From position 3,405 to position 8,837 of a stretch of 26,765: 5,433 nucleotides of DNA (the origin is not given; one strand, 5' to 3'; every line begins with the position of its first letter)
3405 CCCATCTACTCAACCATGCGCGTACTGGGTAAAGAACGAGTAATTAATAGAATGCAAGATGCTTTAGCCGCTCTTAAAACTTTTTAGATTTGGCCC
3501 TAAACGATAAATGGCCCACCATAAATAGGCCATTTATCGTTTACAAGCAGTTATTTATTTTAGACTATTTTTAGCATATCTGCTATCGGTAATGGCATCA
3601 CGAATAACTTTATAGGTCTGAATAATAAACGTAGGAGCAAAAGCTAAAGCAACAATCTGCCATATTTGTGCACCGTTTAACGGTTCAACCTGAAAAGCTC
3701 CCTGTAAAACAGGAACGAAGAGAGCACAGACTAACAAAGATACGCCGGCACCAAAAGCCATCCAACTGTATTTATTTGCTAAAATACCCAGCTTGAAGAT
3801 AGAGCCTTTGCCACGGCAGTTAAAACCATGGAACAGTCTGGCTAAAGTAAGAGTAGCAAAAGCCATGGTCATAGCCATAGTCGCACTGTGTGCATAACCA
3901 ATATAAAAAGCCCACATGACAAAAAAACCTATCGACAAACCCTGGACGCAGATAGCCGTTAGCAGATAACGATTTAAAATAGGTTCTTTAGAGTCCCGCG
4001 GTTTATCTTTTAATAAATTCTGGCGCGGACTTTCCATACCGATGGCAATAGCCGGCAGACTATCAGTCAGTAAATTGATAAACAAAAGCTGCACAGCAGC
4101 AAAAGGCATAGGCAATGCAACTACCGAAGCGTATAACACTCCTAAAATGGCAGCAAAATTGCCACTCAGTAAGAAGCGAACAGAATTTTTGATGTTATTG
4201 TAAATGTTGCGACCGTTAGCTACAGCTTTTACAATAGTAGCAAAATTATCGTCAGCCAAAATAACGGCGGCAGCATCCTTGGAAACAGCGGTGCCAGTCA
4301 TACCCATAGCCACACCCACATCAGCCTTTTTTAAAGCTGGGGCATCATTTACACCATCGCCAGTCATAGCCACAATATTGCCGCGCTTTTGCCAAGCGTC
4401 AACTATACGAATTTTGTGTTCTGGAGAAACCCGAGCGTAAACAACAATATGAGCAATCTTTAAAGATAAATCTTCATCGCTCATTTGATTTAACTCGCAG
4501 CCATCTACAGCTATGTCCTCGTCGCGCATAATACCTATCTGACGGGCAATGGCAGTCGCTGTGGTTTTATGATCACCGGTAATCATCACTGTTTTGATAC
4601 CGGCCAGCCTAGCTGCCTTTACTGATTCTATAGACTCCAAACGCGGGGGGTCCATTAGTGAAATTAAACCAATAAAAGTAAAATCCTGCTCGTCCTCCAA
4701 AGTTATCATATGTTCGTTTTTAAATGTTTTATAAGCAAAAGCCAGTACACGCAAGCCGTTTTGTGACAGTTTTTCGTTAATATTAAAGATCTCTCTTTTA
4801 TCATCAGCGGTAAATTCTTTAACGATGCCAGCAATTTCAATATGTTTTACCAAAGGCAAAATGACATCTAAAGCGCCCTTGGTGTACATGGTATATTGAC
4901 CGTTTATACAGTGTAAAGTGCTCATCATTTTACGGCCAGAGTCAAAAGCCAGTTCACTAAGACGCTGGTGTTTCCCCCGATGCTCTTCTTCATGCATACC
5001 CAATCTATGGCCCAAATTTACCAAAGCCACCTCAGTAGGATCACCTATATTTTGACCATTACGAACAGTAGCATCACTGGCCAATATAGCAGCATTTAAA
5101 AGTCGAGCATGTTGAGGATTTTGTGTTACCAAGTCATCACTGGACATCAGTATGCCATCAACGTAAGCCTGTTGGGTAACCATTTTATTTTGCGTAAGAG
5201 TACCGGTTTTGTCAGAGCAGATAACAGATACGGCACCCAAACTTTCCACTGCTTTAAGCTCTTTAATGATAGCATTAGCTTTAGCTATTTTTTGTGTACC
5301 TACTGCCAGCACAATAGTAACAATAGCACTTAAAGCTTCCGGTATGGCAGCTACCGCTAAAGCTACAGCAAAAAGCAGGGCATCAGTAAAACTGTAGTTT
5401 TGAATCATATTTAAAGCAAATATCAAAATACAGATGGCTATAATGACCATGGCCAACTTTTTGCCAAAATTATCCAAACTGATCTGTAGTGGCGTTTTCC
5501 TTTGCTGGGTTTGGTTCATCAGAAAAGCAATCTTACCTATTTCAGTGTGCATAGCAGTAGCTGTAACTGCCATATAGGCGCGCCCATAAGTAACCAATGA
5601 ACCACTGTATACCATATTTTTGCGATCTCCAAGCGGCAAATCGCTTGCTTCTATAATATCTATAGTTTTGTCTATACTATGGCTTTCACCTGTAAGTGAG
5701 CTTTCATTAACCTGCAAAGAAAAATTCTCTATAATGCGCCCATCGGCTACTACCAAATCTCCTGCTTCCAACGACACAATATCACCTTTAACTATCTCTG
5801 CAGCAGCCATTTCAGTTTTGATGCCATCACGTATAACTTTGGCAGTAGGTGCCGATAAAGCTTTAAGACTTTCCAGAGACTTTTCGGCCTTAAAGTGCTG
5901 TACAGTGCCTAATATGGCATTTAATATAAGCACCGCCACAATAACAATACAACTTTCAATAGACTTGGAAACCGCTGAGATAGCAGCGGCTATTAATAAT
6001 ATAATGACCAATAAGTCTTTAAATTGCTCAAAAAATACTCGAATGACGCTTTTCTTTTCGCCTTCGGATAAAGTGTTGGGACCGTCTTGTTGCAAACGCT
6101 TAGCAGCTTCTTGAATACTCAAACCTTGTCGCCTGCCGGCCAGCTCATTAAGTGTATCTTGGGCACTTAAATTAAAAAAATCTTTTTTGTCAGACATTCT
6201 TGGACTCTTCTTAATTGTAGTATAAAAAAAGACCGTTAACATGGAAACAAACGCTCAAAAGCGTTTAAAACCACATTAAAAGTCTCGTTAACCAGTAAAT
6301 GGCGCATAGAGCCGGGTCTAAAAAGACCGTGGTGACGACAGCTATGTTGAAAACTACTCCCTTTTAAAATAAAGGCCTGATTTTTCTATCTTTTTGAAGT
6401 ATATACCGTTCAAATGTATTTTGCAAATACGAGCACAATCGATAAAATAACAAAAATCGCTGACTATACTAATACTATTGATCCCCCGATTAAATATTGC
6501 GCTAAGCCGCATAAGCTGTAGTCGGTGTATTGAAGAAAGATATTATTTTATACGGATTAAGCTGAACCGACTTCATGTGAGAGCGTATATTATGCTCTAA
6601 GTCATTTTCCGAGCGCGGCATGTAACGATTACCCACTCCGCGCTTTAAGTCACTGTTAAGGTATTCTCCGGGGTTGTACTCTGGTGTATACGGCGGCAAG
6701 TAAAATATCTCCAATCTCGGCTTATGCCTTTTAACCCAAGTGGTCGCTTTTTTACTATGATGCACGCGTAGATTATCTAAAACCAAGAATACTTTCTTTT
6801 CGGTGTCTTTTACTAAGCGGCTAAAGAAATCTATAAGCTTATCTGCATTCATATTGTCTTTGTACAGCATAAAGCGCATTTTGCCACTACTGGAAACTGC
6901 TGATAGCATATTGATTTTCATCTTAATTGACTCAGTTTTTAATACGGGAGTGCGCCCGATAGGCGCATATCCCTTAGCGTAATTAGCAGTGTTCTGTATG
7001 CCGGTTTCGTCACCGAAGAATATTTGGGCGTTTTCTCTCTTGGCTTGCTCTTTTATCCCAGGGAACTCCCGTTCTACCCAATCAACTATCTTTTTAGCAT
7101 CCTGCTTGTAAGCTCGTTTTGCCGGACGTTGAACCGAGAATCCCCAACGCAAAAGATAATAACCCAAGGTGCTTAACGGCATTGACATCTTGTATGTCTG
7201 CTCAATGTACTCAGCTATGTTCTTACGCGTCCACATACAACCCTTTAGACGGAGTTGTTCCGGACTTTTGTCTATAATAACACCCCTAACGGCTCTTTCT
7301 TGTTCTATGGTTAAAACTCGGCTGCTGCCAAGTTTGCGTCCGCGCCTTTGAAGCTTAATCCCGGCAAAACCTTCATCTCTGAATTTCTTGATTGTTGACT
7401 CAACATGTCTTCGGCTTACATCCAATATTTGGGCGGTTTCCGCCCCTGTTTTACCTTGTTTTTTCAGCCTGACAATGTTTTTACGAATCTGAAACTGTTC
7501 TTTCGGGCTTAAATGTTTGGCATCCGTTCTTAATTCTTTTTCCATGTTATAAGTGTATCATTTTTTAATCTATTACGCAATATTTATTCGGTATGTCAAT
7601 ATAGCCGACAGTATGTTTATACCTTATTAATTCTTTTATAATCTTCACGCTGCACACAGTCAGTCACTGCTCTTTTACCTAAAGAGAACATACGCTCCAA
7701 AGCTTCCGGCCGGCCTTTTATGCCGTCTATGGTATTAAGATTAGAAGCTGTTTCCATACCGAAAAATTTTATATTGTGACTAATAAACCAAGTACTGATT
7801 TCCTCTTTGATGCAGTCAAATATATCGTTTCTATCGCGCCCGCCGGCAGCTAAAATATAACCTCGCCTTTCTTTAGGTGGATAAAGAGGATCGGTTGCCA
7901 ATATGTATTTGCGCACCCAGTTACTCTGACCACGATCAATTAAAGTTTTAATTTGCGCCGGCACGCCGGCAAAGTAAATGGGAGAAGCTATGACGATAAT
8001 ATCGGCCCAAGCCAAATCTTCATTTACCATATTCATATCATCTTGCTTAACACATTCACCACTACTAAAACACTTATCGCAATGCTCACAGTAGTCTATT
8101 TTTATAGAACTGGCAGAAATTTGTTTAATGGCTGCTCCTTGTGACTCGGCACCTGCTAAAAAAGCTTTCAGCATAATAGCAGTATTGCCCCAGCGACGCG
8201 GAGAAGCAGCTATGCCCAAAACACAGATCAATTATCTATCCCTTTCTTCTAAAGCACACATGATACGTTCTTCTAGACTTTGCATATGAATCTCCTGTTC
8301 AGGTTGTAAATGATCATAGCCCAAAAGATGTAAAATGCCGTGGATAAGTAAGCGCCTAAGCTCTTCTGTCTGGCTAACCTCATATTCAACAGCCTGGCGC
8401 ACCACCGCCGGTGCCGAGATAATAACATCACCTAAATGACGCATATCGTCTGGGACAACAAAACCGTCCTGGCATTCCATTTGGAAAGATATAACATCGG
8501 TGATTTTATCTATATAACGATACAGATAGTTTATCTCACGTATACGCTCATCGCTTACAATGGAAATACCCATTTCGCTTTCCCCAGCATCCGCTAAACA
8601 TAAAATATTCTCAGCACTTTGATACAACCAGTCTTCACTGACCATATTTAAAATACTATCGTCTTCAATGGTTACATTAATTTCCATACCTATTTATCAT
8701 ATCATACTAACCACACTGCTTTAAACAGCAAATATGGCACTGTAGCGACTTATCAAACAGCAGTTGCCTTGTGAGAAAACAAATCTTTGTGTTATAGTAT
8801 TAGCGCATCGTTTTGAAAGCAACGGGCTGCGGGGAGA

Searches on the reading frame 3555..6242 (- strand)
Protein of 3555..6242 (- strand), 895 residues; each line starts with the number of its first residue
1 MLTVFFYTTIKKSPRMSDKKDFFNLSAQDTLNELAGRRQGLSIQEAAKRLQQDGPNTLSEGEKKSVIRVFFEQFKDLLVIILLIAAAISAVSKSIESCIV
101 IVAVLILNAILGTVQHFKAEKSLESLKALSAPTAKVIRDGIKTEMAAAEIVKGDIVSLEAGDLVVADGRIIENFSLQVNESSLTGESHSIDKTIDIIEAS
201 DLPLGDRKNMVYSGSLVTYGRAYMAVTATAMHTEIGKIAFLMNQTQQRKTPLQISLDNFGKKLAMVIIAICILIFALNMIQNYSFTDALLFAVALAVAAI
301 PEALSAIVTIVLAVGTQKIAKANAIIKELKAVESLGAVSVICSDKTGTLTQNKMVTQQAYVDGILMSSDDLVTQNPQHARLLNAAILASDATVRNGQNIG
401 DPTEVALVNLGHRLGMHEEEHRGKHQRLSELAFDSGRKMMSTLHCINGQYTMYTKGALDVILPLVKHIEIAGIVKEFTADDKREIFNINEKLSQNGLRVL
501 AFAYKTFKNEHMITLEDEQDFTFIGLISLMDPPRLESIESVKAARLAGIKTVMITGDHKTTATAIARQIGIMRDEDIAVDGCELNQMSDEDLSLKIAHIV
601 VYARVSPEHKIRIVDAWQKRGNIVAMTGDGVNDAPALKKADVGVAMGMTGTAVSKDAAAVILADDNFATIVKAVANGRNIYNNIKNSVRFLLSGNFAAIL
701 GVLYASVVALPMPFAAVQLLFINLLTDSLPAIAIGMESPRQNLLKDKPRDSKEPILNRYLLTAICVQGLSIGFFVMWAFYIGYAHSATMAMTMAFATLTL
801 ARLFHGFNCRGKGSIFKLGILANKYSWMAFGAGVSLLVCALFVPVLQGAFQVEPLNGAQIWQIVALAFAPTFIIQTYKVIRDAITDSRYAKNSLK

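Call 16: search_protein_families(library=pfam, proteins=[window:3555-6242:-])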
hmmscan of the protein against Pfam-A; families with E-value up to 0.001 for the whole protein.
window:3555-6242:- (895 aa): 5 families
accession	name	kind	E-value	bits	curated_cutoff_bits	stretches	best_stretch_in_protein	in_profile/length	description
PF00122.25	E1-E2_ATPase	-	2.2e-54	184.1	28.1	1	129-321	2-180/181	E1-E2 ATPase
PF00689.26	Cation_ATPase_C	-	2.2e-44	151.7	27.3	1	711-880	1-175/175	Cation transporting ATPase, C-terminus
PF00690.31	Cation_ATPase_N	-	2.5e-19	69.1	20.4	1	24-89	3-69/69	Cation transporter/ATPase, N-terminus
PF00702.32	Hydrolase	-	3.1e-19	70.6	26.4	1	339-641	2-191/191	haloacid dehalogenase-like hydrolase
PF13246.12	Cation_ATPase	-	2.8e-18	66.2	21.7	1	381-468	2-91/91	Cation transport ATPase (P-type)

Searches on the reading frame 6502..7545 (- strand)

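Call 16: search_protein_families(library=pfam, proteins=[window:6502-7545:-])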
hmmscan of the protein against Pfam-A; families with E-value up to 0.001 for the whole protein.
window:6502-7545:- (347 aa): 6 families
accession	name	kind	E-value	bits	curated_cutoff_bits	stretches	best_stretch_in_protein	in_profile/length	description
PF13358.12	DDE_3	-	1e-35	123.2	28.6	1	175-312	2-142/146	DDE superfamily endonuclease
PF13592.12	HTH_33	-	3.2e-18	65.5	25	1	103-159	3-59/60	Winged helix-turn helix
PF13518.12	HTH_28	-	1.6e-09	38.1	25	1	21-71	2-52/52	Helix-turn-helix domain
PF13384.12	HTH_23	-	2.2e-08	34.1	24.6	1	19-63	5-49/50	Homeodomain-like domain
PF13565.12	HTH_32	-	4.2e-06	27.7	33.7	1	48-127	2-69/73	Homeodomain-like domain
PF13551.12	HTH_29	-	2.7e-05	24.6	28.1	1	21-71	1-51/64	Winged helix-turn helix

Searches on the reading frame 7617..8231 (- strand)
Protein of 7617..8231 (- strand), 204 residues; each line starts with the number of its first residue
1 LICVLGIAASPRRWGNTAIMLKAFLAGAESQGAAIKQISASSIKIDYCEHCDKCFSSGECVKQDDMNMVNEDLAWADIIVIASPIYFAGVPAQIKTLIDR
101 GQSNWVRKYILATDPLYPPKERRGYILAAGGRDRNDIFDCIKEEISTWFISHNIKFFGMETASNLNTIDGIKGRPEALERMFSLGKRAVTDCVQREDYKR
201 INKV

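Call 16: search_protein_families(library=pfam, proteins=[window:7617-8231:-])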
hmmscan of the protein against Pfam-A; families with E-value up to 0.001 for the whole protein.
window:7617-8231:- (204 aa): 2 families
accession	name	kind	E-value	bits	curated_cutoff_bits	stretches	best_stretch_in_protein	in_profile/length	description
PF03358.20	FMN_red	-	3.2e-19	69.5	24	1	4-112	3-111/152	NADPH-dependent FMN reductase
PF02525.22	Flavodoxin_2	-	1.2e-10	41.9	27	1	4-109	3-112/198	Flavodoxin-like fold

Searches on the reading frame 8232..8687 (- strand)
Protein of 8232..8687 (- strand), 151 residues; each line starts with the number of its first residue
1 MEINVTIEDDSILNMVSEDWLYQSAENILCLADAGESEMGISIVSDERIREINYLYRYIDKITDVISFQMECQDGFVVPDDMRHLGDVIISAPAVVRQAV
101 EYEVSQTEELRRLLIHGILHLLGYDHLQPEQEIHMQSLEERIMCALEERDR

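Call 16: search_protein_families(library=pfam, proteins=[window:8232-8687:-])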
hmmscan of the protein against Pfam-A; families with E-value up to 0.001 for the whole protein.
window:8232-8687:- (151 aa): 1 family
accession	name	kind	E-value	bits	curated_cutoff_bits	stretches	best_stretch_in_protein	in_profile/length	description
PF02130.23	YbeY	-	1.3e-33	116.1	25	1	34-144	25-127/129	Endoribonuclease YbeY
